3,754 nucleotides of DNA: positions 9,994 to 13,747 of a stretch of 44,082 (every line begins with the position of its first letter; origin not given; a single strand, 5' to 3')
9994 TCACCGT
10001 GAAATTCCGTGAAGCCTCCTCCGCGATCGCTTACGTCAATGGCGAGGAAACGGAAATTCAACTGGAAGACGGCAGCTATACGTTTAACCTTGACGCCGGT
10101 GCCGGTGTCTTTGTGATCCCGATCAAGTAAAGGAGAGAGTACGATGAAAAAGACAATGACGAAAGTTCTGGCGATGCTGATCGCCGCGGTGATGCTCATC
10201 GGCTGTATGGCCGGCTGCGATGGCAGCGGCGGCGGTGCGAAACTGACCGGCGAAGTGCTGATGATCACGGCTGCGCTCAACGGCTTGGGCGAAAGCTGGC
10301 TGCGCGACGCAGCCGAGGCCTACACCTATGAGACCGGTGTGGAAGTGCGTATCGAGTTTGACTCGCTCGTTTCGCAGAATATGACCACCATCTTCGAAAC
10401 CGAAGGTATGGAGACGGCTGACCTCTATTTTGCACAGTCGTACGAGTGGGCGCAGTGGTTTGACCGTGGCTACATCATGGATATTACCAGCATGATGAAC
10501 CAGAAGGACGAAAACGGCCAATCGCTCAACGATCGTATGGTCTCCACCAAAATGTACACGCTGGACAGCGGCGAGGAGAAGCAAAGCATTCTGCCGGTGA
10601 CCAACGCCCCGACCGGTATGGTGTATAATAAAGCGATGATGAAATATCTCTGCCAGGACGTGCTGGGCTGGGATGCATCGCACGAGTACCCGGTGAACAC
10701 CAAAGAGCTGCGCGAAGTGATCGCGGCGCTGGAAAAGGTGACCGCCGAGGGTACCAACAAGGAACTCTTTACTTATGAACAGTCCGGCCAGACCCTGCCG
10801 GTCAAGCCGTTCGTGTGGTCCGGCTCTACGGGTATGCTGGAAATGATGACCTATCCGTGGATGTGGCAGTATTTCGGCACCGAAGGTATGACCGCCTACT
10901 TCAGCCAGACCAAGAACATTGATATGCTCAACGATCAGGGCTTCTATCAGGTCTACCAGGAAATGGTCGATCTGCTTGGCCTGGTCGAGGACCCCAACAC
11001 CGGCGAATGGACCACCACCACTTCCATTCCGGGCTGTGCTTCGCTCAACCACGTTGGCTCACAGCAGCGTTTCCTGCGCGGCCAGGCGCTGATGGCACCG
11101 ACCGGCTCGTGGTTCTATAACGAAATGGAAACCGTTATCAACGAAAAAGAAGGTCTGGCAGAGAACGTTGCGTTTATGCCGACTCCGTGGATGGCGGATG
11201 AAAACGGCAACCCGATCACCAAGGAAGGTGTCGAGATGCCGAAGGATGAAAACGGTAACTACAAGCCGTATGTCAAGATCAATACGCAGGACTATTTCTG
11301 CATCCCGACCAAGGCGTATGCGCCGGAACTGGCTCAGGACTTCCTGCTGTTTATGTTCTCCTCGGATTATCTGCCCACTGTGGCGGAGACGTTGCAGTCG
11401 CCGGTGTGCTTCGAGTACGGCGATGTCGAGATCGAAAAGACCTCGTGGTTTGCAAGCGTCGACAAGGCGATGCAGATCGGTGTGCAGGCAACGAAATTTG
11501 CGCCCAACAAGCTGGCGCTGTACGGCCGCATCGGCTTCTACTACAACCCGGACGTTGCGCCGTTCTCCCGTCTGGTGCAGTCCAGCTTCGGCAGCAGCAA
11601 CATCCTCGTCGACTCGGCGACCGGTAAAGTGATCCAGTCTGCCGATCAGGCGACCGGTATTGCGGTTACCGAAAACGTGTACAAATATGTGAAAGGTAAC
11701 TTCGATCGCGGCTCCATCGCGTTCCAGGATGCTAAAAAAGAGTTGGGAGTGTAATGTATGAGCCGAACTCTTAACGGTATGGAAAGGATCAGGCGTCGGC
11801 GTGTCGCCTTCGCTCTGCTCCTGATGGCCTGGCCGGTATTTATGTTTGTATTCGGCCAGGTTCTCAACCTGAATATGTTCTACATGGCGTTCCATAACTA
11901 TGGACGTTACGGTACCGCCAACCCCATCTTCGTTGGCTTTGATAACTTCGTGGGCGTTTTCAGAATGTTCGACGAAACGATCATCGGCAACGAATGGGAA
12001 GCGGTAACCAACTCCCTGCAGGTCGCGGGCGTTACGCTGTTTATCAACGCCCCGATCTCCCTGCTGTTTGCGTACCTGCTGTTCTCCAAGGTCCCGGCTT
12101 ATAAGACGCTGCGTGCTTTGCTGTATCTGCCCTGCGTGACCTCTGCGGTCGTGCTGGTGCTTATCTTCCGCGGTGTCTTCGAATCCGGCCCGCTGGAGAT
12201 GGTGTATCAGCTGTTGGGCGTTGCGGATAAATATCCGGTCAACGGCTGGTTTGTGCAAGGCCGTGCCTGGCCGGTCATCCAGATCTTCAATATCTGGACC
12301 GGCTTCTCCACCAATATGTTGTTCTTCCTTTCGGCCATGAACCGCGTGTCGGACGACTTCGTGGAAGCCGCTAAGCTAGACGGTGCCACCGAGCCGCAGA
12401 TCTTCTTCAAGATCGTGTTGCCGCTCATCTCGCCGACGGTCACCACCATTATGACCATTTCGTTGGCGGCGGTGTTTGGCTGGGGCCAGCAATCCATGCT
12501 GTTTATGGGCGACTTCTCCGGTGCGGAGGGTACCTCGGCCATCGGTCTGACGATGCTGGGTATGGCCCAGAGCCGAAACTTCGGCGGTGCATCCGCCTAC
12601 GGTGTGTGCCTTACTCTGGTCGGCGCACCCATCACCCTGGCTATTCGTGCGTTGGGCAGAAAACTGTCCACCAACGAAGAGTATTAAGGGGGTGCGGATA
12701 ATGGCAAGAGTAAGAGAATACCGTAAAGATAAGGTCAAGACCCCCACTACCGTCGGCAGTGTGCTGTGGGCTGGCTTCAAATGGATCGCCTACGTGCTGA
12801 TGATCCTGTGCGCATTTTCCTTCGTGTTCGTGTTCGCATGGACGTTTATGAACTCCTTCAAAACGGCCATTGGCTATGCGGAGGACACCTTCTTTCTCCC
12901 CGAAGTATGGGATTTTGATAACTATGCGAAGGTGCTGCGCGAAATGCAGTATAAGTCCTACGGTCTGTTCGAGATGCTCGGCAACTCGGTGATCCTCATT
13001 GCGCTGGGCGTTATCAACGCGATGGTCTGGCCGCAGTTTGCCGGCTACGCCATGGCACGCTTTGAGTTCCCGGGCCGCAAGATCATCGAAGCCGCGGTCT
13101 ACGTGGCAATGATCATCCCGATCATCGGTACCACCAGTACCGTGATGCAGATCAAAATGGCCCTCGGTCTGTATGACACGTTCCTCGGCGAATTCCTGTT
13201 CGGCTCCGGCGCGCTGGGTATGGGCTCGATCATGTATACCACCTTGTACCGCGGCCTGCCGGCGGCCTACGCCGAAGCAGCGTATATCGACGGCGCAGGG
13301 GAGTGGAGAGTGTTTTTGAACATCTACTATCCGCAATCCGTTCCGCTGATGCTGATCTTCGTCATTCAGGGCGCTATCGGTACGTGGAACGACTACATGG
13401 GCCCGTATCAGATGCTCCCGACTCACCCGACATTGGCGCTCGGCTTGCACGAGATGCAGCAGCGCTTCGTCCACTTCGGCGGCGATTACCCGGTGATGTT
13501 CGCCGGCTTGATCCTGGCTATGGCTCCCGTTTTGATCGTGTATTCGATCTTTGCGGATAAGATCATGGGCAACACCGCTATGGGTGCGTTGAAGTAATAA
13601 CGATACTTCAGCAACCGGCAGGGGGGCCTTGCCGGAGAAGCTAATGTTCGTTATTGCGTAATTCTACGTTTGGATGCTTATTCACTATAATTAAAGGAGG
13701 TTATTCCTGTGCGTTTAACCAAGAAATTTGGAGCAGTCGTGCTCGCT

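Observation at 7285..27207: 20-kb single-strand polysaccharide-utilisation-like locus combining cohesin/dockerin, two giant repeat proteins, an ABC importer and three compartment-specific paralogs of an unassigned GH-like domain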

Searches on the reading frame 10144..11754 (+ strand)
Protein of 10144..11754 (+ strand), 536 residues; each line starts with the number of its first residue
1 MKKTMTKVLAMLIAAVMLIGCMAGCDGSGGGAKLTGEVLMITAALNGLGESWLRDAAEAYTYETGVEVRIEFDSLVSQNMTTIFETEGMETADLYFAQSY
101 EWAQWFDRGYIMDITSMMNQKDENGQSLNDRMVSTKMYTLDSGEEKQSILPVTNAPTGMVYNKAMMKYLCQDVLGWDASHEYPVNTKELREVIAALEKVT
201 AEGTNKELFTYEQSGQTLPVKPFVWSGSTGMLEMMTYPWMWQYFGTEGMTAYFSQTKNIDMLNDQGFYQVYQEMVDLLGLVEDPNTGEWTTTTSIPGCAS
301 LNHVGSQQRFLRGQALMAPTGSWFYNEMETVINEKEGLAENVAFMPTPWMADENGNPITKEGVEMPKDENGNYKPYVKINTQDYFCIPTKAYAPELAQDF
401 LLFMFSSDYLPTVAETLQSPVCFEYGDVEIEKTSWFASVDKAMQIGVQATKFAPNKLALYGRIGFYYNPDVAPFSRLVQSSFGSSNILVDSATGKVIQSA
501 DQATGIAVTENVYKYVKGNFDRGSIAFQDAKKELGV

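Call 3: search_protein_families(library=pfam, proteins=[window:10144-11754:+], max_evalue=0.01)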
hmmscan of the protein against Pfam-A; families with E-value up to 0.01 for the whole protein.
window:10144-11754:+ (536 aa): 2 families
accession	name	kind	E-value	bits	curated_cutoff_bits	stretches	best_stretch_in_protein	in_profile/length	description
PF01547.30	SBP_bac_1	-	4.4e-12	47.1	26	1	51-253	6-252/307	Bacterial extracellular solute-binding protein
PF13416.11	SBP_bac_8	-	8e-10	39.4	27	1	56-415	2-254/279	Bacterial extracellular solute-binding protein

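Call 6: search_protein_families(library=ncbifam, proteins=[window:10144-11754:+], max_evalue=1)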
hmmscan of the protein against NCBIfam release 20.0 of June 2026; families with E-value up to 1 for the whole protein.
window:10144-11754:+ (536 aa): 2 families
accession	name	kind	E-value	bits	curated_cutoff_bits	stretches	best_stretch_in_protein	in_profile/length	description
TIGR03850.1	bind_CPR_0540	equivalog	3.6e-14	52.2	299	1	2-407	1-348/437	carbohydrate ABC transporter substrate-binding protein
TIGR03851.1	chitin_NgcE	equivalog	3.6e-07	29.5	399.65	1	295-336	262-303/450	N-acetylglucosamine/diacetylchitobiose ABC transporter substrate-binding protein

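Call 64: search_solved_structures(query=window:10144-11754:+, max_evalue=0.01)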
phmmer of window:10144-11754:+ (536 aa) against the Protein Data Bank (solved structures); distinct sequences matched with E-value up to 0.01: 1.
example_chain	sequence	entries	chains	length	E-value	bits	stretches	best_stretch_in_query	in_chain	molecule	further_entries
9h0n_A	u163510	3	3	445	9.2e-07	31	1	4-168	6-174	Extracellular solute-binding protein, family 1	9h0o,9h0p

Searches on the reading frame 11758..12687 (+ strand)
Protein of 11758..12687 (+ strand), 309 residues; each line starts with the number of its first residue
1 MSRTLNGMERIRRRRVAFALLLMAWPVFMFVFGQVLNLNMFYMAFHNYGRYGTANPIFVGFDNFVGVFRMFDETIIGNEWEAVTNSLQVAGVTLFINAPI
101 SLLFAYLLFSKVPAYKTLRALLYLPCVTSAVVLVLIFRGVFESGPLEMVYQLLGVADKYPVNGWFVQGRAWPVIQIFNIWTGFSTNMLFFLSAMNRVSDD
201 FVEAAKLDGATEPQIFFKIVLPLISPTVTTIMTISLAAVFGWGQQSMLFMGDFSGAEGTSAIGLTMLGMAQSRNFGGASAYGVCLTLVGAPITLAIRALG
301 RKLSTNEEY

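Call 3: search_protein_families(library=pfam, proteins=[window:11758-12687:+], max_evalue=0.01)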
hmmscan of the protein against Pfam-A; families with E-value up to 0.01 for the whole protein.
window:11758-12687:+ (309 aa): 1 family
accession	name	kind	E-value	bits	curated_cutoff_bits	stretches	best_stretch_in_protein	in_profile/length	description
PF00528.27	BPD_transp_1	-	4.6e-15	56.3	26.4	1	101-303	5-182/184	Binding-protein-dependent transport system inner membrane component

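Call 6: search_protein_families(library=ncbifam, proteins=[window:11758-12687:+], max_evalue=1)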
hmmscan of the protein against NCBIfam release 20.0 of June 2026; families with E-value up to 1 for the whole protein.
window:11758-12687:+ (309 aa): 23 families
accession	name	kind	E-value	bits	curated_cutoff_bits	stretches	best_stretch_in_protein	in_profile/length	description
NF007852.0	PRK10561.1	equivalog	9.7e-16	58.4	335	1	42-240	38-227/295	sn-glycerol-3-phosphate ABC transporter permease UgpA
NF008232.0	PRK10999.1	equivalog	6.7e-14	51.5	392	1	57-240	263-444/520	maltose ABC transporter permease MalF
NF040931.1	ABC_arch_GlcT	equivalog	3.6e-11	43.2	360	1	34-291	10-262/278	glucose ABC transporter permease GlcT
NF007044.0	PRK09497.1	equivalog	1.4e-08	34.6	348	1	21-295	14-270/285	spermidine/putrescine ABC transporter permease PotB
NF006939.0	PRK09421.1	equivalog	1.5e-08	34.4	262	1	77-279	6-199/230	molybdate ABC transporter permease subunit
TIGR02141.1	modB_ABC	equivalog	4.2e-07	29.8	182.6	2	191-297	100-203/208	molybdate ABC transporter permease subunit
NF043073.1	MMSYN1_0195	equivalog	9.2e-06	24.1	1250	1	191-240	147-196/1021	spermidine/putrescine ABC transporter permease/substrate-binding protein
NF040932.1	ABC_arch_GlcU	equivalog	1e-05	25.3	340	1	186-233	151-195/272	glucose ABC transporter permease GlcU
NF008210.0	PRK10973.1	equivalog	1.3e-05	25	297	1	187-247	159-217/281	sn-glycerol-3-phosphate ABC transporter permease UgpE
TIGR03262.1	PhnU2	equivalog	2.1e-05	23.4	593.25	1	53-239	32-201/546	putative 2-aminoethylphosphonate ABC transporter permease subunit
TIGR01581.1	Mo_ABC_porter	hypoth_equivalog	0.0001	21.9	210.3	1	81-288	21-218/225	ABC transporter permease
NF008196.0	PRK10952.1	equivalog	0.00017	20.5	439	1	193-234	230-271/356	glycine betaine/L-proline ABC transporter permease ProW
NF008208.0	PRK10971.1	equivalog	0.00025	20.6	415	1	87-288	64-255/277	sulfate/thiosulfate ABC transporter permease CysT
NF007047.0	PRK09500.1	equivalog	0.00076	19.2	326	1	191-235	148-192/257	spermidine/putrescine ABC transporter permease PotC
NF008231.0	PRK10998.1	equivalog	0.00077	19.1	261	1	176-294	163-276/296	maltose ABC transporter permease MalG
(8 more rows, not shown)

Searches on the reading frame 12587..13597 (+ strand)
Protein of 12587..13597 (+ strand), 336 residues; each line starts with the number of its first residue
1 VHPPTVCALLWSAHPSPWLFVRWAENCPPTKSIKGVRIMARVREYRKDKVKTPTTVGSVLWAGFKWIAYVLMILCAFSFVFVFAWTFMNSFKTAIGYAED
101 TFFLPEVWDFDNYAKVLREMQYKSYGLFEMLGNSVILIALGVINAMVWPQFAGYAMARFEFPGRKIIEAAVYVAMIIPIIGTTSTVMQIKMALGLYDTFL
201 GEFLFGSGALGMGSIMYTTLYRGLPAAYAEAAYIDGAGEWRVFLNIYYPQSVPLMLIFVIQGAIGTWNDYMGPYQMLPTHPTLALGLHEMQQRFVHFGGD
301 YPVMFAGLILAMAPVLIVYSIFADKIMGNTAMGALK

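Call 3: search_protein_families(library=pfam, proteins=[window:12587-13597:+], max_evalue=0.01)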
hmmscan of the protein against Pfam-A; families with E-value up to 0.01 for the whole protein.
window:12587-13597:+ (336 aa): 1 family
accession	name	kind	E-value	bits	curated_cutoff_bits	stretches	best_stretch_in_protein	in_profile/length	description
PF00528.27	BPD_transp_1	-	1.4e-12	48.2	26.4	1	152-324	4-176/184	Binding-protein-dependent transport system inner membrane component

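Call 6: search_protein_families(library=ncbifam, proteins=[window:12701-13597:+], max_evalue=1)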
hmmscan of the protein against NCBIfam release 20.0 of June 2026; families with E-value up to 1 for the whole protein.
window:12701-13597:+ (298 aa): 12 families
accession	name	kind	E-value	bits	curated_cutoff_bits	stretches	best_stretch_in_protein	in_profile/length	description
NF040932.1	ABC_arch_GlcU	equivalog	1.8e-14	54.1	340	1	32-295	8-268/272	glucose ABC transporter permease GlcU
NF008210.0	PRK10973.1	equivalog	1.7e-11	44.3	297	1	27-281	9-266/281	sn-glycerol-3-phosphate ABC transporter permease UgpE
NF008231.0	PRK10998.1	equivalog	2.2e-08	34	261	1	91-291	83-288/296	maltose ABC transporter permease MalG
NF007047.0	PRK09500.1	equivalog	1.7e-06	27.8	326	1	88-217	55-185/257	spermidine/putrescine ABC transporter permease PotC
TIGR01581.1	Mo_ABC_porter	hypoth_equivalog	4.2e-06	26.4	210.3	1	99-234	29-173/225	ABC transporter permease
NF040839.1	tungstate_WtpB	equivalog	5.1e-05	23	340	1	89-164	42-112/251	tungstate ABC transporter permease WtpB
TIGR02141.1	modB_ABC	equivalog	9e-05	22.2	182.6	1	102-218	9-138/208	molybdate ABC transporter permease subunit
NF008208.0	PRK10971.1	equivalog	0.00033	20.2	415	1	105-220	72-200/277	sulfate/thiosulfate ABC transporter permease CysT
TIGR02139.1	permease_CysT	equivalog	0.00046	19.9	246.1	1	103-165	63-124/265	sulfate ABC transporter permease subunit CysT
NF006939.0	PRK09421.1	equivalog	0.00083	18.8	262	1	99-145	18-64/230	molybdate ABC transporter permease subunit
TIGR00969.1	3a0106s02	subfamily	0.0011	18.5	240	1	102-140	72-110/272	sulfate ABC transporter permease subunit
TIGR02140.1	permease_CysW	equivalog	0.015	14.8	329.1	1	96-180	52-140/261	sulfate ABC transporter permease subunit CysW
